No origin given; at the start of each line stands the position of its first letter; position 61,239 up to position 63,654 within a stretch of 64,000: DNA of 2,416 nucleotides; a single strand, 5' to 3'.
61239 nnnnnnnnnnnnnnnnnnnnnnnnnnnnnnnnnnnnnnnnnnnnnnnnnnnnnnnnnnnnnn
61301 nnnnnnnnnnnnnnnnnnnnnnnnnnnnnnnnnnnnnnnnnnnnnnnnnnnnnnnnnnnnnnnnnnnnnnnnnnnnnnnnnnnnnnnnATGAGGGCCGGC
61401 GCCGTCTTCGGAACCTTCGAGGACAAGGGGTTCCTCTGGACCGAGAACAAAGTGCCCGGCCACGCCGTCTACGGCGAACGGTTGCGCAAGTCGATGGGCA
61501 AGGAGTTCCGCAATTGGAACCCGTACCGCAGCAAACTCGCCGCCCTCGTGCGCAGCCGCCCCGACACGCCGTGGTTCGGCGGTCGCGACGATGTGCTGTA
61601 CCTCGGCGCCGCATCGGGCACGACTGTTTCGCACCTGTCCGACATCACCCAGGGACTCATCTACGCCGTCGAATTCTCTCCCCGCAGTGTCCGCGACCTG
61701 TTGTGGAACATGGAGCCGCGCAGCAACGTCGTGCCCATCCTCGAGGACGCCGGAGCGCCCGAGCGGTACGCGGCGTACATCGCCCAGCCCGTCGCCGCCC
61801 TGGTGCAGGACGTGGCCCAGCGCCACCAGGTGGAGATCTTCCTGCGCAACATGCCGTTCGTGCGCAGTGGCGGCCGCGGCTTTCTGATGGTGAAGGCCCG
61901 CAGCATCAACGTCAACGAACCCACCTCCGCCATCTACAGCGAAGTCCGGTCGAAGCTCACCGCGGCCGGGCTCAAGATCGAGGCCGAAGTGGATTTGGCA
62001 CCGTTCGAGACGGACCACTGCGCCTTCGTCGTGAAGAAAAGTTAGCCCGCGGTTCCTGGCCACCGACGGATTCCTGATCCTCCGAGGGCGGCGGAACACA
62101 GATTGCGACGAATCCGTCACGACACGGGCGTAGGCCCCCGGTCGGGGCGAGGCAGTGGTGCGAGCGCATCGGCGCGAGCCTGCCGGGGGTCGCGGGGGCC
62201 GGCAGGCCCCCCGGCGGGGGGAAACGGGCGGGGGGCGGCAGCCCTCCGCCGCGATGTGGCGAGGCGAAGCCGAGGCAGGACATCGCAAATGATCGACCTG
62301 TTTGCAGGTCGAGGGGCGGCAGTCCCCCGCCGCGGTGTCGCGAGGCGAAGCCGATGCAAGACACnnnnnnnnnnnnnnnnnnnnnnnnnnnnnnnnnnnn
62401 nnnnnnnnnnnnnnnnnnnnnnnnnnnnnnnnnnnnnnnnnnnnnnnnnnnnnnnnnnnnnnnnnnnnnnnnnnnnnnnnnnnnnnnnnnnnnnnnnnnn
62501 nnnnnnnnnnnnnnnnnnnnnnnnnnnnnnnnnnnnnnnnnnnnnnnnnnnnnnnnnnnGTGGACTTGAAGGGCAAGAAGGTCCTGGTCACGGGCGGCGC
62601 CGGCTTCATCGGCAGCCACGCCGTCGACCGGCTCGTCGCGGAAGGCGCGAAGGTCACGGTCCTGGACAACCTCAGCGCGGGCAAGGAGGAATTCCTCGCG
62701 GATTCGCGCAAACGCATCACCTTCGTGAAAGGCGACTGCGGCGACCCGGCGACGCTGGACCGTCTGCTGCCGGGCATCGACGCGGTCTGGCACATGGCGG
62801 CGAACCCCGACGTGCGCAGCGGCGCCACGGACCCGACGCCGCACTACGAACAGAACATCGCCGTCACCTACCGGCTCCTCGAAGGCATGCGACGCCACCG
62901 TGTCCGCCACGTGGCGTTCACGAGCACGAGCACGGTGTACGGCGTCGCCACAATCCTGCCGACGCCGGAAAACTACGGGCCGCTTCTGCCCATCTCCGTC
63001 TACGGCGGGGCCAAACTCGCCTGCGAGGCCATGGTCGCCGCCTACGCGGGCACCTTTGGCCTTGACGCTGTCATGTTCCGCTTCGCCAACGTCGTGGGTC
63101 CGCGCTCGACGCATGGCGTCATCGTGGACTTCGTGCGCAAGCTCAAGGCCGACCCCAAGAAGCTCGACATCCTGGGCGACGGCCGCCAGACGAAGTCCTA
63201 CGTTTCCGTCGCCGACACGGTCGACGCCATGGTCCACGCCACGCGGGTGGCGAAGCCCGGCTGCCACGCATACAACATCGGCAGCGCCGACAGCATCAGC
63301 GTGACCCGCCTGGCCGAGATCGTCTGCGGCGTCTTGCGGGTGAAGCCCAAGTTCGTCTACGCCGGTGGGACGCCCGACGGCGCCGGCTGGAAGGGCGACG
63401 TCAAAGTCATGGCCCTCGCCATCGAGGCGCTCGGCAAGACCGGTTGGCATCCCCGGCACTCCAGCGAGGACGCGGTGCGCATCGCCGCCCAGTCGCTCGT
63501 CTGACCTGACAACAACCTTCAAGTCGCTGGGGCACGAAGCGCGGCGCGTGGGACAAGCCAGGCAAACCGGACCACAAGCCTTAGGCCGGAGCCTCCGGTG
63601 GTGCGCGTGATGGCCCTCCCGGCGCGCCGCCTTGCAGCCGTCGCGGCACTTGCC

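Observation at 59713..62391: Near-identical 125-bp inverted repeats bracket the nop5-fibrillarin operon; a third tandem copy shows a compensatory stem change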

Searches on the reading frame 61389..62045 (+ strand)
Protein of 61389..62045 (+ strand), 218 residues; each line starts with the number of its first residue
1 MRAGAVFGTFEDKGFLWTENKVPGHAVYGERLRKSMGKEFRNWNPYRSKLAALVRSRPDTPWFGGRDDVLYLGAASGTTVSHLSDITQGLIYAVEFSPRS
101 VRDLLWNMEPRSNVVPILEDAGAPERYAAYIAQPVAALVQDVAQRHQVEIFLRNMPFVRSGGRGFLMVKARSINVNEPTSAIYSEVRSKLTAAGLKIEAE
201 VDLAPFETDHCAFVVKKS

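Call 11: find_encoding_contigs(protein=window:61389-62045:+, flank=10000, max_places=10)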
Protein window:61389-62045:+ (218 aa): 1 contig read that carries it; 1 place shown.
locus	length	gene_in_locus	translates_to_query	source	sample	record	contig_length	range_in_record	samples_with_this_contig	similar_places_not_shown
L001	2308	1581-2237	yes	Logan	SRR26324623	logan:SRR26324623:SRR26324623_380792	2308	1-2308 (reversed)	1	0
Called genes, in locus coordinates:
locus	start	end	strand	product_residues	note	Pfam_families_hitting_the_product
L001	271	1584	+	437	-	PF01798:Nop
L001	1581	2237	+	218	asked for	PF01269:Fibrillarin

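Call 23: find_homologous_proteins(query=window:61389-62045:+, max_evalue=1e-30)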
Query window:61389-62045:+ (218 aa): 3773 proteins with E <= 1e-30 among 5138 candidates; the best 120 are listed.
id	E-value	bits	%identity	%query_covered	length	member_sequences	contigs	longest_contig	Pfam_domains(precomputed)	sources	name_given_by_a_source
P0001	7.1e-142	488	100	100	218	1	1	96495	PF01269.24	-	-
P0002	4.1e-123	427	85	100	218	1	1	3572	PF01269.24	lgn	-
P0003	1.0e-121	422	86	100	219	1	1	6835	PF01269.24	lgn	-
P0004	3.9e-121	420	84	100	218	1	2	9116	PF01269.24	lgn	-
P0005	4.4e-119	414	84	100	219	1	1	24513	PF01269.24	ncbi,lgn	-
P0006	1.0e-115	403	81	100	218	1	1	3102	PF01269.24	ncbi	-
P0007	1.0e-109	383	77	100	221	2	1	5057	PF01269.24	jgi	jgi:fibrillarin-like pre-rRNA processing protein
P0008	1.1e-109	383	77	100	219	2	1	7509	PF01269.24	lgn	-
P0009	1.8e-109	382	77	100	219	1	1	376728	PF01269.24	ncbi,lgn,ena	-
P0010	1.7e-107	376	75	100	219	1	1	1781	PF01269.24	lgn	-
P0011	5.2e-107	374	77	99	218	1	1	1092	PF01269.24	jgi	jgi:fibrillarin-like pre-rRNA processing protein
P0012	5.4e-107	374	77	99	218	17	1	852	PF01269.24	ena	-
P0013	1.4e-106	373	75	100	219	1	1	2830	PF01269.24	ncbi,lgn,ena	-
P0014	2.5e-106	372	77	99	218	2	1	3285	PF01269.24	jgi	jgi:fibrillarin-like pre-rRNA processing protein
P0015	4.9e-106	371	76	100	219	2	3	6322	PF01269.24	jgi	jgi:fibrillarin-like pre-rRNA processing protein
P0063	6.7e-92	325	82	81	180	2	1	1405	PF01269.24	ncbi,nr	ncbi:MAG: fibrillarin-like rRNA/tRNA 2'-O-methyltransferase, partial [Halobacteriales archaeon]|nr:f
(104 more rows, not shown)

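Call 24: find_encoding_contigs(protein=P0005, flank=10000, max_places=3)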
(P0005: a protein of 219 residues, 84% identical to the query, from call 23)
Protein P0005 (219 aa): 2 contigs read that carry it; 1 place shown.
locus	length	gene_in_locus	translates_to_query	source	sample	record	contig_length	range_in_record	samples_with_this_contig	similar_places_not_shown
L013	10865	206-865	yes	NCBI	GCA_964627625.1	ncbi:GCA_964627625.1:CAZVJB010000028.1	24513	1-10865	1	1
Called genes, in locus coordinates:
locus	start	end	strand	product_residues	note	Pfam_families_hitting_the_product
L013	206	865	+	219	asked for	PF01269:Fibrillarin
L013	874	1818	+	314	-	PF00106:adh_short (faint), PF01073:3Beta_HSD, PF01370:Epimerase, PF02719:Polysacc_synt_2, PF04321:RmlD_sub_bind, PF05368:NmrA (weak), PF16363:GDP_Man_Dehyd, PF13460:NAD_binding_10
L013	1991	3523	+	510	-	PF01794:Ferric_reduct (weak)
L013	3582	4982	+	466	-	PF07731:Cu-oxidase_2, PF00127:Copper-bind (weak), PF07732:Cu-oxidase_3, PF00394:Cu-oxidase, PF07731:Cu-oxidase_2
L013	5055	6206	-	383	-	-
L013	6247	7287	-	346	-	-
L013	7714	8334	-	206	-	PF02223:Thymidylate_kin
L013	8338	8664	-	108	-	-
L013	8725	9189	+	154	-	PF19315:MC_hydratase, PF01575:MaoC_dehydratas, PF13452:FAS1_DH_region (weak)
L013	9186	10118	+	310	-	PF03328:HpcH_HpaI, PF15617:C-C_Bond_Lyase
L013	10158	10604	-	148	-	-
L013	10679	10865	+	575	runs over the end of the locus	PF00989:PAS (weak), PF08448:PAS_4 (weak), PF00512:HisKA, PF02518:HATPase_c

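Call 25: find_encoding_contigs(protein=P0004, flank=10000, max_places=3)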
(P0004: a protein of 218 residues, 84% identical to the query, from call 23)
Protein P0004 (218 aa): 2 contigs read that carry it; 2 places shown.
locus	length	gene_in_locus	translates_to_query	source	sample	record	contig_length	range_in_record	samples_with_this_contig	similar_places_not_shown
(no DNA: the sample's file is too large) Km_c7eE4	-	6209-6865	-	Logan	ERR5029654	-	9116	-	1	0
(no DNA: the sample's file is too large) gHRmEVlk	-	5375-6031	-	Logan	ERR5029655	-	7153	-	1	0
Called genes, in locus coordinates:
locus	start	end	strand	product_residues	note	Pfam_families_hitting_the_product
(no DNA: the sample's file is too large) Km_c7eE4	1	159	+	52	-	?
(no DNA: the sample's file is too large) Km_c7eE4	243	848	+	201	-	PF02223:Thymidylate_kin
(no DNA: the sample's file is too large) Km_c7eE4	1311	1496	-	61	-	-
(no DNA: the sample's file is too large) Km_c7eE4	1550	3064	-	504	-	PF07732:Cu-oxidase_3, PF13473:Cupredoxin_1 (faint), PF00394:Cu-oxidase, PF07731:Cu-oxidase_2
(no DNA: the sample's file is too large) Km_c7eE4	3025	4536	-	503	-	PF01794:Ferric_reduct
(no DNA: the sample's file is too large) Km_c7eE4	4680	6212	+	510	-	PF01798:Nop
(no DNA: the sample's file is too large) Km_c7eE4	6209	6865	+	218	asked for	PF01269:Fibrillarin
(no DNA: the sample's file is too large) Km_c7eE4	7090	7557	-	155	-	-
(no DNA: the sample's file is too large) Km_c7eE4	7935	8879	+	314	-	PF01073:3Beta_HSD, PF01370:Epimerase, PF02719:Polysacc_synt_2, PF04321:RmlD_sub_bind, PF05368:NmrA (weak), PF07993:NAD_binding_4 (faint), PF16363:GDP_Man_Dehyd, PF13460:NAD_binding_10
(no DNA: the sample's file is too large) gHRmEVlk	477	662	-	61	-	-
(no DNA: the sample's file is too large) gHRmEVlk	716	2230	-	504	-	PF07732:Cu-oxidase_3, PF13473:Cupredoxin_1 (faint), PF00394:Cu-oxidase, PF07731:Cu-oxidase_2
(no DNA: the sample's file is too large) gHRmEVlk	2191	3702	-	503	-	PF01794:Ferric_reduct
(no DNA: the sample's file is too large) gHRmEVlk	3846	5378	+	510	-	PF01798:Nop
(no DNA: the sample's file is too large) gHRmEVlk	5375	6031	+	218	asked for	PF01269:Fibrillarin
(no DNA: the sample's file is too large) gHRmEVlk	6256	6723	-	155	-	-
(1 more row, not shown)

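Call 26: find_encoding_contigs(protein=P0003, flank=10000, max_places=3)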
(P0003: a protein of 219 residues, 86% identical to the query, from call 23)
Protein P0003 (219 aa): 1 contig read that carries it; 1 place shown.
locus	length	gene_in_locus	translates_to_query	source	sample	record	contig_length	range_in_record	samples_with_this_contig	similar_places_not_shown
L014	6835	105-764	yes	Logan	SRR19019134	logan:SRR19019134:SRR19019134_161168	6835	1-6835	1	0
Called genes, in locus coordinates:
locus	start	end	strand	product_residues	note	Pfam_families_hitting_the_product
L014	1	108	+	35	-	?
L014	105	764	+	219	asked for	PF01269:Fibrillarin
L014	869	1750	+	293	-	-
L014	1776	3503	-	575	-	PF02900:LigB, PF01042:Ribonuc_L-PSP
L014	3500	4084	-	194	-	-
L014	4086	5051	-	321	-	PF02900:LigB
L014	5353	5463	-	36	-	-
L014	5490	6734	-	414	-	-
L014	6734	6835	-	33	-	?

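Call 27: find_encoding_contigs(protein=P0009, flank=10000, max_places=3)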
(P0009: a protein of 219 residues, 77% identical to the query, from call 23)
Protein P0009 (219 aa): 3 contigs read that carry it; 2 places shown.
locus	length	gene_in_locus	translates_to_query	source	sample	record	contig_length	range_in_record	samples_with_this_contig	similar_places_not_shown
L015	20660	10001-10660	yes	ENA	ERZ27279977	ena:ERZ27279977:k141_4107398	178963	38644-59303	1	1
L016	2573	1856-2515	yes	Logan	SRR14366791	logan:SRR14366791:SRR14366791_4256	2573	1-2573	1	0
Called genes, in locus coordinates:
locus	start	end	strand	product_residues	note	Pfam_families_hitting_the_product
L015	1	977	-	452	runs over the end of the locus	PF01261:AP_endonuc_2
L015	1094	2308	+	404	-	-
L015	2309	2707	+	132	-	-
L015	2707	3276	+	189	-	-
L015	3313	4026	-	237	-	-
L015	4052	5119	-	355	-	PF01180:DHO_dh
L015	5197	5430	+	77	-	PF01037:AsnC_trans_reg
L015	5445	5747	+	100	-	-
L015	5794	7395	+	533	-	PF01425:Amidase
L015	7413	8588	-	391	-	PF00162:PGK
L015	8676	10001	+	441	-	PF01798:Nop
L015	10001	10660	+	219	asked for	PF01269:Fibrillarin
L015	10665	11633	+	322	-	PF01073:3Beta_HSD, PF01370:Epimerase, PF02719:Polysacc_synt_2, PF04321:RmlD_sub_bind, PF07993:NAD_binding_4 (faint), PF16363:GDP_Man_Dehyd, PF13460:NAD_binding_10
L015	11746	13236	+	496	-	PF01794:Ferric_reduct (weak)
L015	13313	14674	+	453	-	PF07732:Cu-oxidase_3, PF00394:Cu-oxidase, PF07731:Cu-oxidase_2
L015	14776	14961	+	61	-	-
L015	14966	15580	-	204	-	PF02223:Thymidylate_kin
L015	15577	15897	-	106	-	-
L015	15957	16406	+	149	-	PF19315:MC_hydratase, PF01575:MaoC_dehydratas, PF13452:FAS1_DH_region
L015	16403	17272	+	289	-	PF15617:C-C_Bond_Lyase, PF03328:HpcH_HpaI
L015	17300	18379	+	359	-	-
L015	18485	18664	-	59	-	-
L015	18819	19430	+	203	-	-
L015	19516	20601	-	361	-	-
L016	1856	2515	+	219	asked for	PF01269:Fibrillarin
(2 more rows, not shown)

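Call 36: find_encoding_contigs(protein=P0002, flank=10000, max_places=3)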
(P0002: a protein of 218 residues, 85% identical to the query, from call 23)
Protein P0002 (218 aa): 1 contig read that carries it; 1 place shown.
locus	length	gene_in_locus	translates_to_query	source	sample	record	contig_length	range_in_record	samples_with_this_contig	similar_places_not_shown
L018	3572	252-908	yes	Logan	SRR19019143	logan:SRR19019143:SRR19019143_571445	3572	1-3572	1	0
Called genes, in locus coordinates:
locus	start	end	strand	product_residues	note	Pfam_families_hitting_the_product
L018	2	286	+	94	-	?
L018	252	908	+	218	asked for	PF01269:Fibrillarin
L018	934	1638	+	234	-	PF00571:CBS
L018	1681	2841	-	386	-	PF01053:Cys_Met_Meta_PP, PF00266:Aminotran_5 (weak)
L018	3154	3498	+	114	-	PF13366:PDDEXK_3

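Call 50: find_encoding_contigs(protein=P0006, flank=10000, max_places=3)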
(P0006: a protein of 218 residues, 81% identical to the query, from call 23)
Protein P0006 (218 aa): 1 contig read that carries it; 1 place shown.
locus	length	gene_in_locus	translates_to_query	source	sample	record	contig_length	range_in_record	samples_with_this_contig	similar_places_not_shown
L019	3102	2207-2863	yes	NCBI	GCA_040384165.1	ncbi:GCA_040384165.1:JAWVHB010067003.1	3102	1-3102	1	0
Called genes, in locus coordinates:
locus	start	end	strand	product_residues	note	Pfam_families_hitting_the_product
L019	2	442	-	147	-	?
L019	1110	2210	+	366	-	-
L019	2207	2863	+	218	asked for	PF01269:Fibrillarin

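Call 51: find_encoding_contigs(protein=P0063, flank=10000, max_places=3)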
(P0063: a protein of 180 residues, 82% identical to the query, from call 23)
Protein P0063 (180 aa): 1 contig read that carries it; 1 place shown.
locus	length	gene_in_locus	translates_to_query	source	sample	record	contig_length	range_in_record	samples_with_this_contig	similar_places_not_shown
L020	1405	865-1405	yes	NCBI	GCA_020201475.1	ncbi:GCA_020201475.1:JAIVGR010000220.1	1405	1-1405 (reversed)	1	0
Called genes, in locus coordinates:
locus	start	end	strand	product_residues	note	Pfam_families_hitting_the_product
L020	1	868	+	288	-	PF01798:Nop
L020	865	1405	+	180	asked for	PF01269:Fibrillarin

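Call 58: find_encoding_contigs(protein=P0008, flank=10000, max_places=3)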
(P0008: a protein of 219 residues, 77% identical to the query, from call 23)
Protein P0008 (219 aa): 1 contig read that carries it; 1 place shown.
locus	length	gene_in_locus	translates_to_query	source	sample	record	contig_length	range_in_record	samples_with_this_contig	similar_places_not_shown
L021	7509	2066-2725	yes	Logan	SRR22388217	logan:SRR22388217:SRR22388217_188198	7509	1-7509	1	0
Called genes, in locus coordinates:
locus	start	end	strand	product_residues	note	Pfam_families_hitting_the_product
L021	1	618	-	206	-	?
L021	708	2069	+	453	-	PF01798:Nop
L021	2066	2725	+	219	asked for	PF01269:Fibrillarin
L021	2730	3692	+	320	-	PF00106:adh_short (faint), PF01073:3Beta_HSD, PF01370:Epimerase, PF02719:Polysacc_synt_2, PF04321:RmlD_sub_bind, PF07993:NAD_binding_4 (faint), PF16363:GDP_Man_Dehyd, PF13460:NAD_binding_10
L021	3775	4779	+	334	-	-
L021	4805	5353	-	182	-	PF02568:ThiI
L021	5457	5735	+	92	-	-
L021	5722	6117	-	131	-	PF03013:Pyr_excise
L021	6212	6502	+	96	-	PF27424:AF0891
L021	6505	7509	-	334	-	?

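Call 59: find_encoding_contigs(protein=P0007, flank=10000, max_places=3)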
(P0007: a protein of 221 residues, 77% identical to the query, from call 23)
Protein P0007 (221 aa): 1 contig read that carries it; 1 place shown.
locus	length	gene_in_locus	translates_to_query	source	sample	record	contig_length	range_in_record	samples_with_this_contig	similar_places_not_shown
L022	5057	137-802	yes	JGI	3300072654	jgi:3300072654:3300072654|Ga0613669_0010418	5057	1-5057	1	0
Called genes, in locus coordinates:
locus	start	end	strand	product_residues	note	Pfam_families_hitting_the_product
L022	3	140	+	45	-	?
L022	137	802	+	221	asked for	PF01269:Fibrillarin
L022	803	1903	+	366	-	PF05368:NmrA, PF00106:adh_short, PF01073:3Beta_HSD, PF01370:Epimerase, PF02719:Polysacc_synt_2, PF04321:RmlD_sub_bind, PF13460:NAD_binding_10, PF16363:GDP_Man_Dehyd, +2 more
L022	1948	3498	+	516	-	-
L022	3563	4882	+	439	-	PF07732:Cu-oxidase_3, PF00394:Cu-oxidase, PF07731:Cu-oxidase_2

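Call 60: find_encoding_contigs(protein=P0015, flank=10000, max_places=4)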
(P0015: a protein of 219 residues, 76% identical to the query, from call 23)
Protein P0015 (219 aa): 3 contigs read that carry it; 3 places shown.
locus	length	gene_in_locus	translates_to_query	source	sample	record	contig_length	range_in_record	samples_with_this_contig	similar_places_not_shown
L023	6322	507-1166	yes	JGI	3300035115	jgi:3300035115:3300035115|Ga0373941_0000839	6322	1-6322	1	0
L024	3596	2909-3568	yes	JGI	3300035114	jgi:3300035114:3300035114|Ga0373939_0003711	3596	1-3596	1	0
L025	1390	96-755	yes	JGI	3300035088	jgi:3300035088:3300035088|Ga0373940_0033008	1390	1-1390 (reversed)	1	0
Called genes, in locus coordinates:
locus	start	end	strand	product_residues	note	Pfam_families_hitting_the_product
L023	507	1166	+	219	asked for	PF01269:Fibrillarin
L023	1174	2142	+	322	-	PF00106:adh_short (weak), PF01073:3Beta_HSD, PF01370:Epimerase, PF02719:Polysacc_synt_2, PF04321:RmlD_sub_bind, PF05368:NmrA (faint), PF16363:GDP_Man_Dehyd, PF13460:NAD_binding_10, +1 more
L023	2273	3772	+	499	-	PF01794:Ferric_reduct (weak)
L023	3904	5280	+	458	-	PF07732:Cu-oxidase_3, PF00394:Cu-oxidase, PF07731:Cu-oxidase_2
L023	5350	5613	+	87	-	-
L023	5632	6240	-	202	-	PF25199:nSTAND_NTPase5 (faint), PF02223:Thymidylate_kin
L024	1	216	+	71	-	?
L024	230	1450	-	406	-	PF00162:PGK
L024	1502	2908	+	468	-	PF01798:Nop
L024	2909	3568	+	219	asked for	PF01269:Fibrillarin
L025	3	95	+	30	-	?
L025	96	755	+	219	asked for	PF01269:Fibrillarin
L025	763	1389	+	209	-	?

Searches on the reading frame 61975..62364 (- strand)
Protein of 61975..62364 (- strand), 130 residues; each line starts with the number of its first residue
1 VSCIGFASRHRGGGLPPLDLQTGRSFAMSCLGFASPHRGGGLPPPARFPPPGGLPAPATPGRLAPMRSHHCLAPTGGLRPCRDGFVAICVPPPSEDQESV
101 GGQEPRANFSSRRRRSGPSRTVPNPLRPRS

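Call 40: search_protein_representatives(protein=window:61975-62364:-)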
Query: 130 residues. Proteins with E-value up to 0.001 (for the whole library): 3; up to 1e-10: 1; up to 1e-30: 0. The best 3 are listed.
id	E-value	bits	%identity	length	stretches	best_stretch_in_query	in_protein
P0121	2.6e-16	76.0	43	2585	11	46-75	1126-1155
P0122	1.6e-08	50.7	38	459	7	87-118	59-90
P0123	1.3e-07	47.7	30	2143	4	13-91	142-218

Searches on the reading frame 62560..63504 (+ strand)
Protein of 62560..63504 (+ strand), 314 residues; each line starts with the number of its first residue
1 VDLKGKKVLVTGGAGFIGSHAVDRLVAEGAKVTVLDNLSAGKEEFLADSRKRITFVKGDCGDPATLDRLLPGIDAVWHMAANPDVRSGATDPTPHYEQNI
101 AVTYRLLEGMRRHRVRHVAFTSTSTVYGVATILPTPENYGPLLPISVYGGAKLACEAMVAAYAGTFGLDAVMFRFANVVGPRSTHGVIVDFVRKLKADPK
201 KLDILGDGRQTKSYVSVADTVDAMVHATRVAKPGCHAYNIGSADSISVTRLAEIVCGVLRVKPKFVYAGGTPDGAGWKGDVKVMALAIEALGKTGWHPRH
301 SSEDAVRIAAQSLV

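Call 49: search_protein_families(library=pfam, proteins=[window:62560-63504:+], max_evalue=0.001)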
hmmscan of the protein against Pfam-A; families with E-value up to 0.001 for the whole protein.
window:62560-63504:+ (314 aa): 9 families
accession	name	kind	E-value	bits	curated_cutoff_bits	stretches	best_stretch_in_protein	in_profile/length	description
PF01370.27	Epimerase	-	4.8e-51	173.9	20.9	1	8-241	1-240/240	NAD dependent epimerase/dehydratase family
PF16363.11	GDP_Man_Dehyd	-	9.6e-42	144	27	1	9-257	1-264/332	GDP-mannose 4,6 dehydratase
PF01073.25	3Beta_HSD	-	2.5e-18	66.5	22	1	9-229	1-230/280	3-beta hydroxysteroid dehydrogenase/isomerase family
PF02719.21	Polysacc_synt_2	-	7e-14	52.1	20.2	1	8-260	1-248/293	Polysaccharide biosynthesis protein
PF04321.23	RmlD_sub_bind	-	1.6e-12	47.5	27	1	7-266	2-238/287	RmlD substrate binding domain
PF13460.12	NAD_binding_10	-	2.1e-11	44.5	27.2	1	12-129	1-104/184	NAD(P)H-binding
PF07993.18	NAD_binding_4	-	5.4e-08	32.7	20.1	1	10-189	1-217/258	Male sterility protein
PF00106.31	adh_short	-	6.3e-07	29.5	26.6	1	6-74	1-72/195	short chain dehydrogenase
PF05368.20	NmrA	-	9.3e-07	29.2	27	1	6-102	3-86/298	NmrA-like family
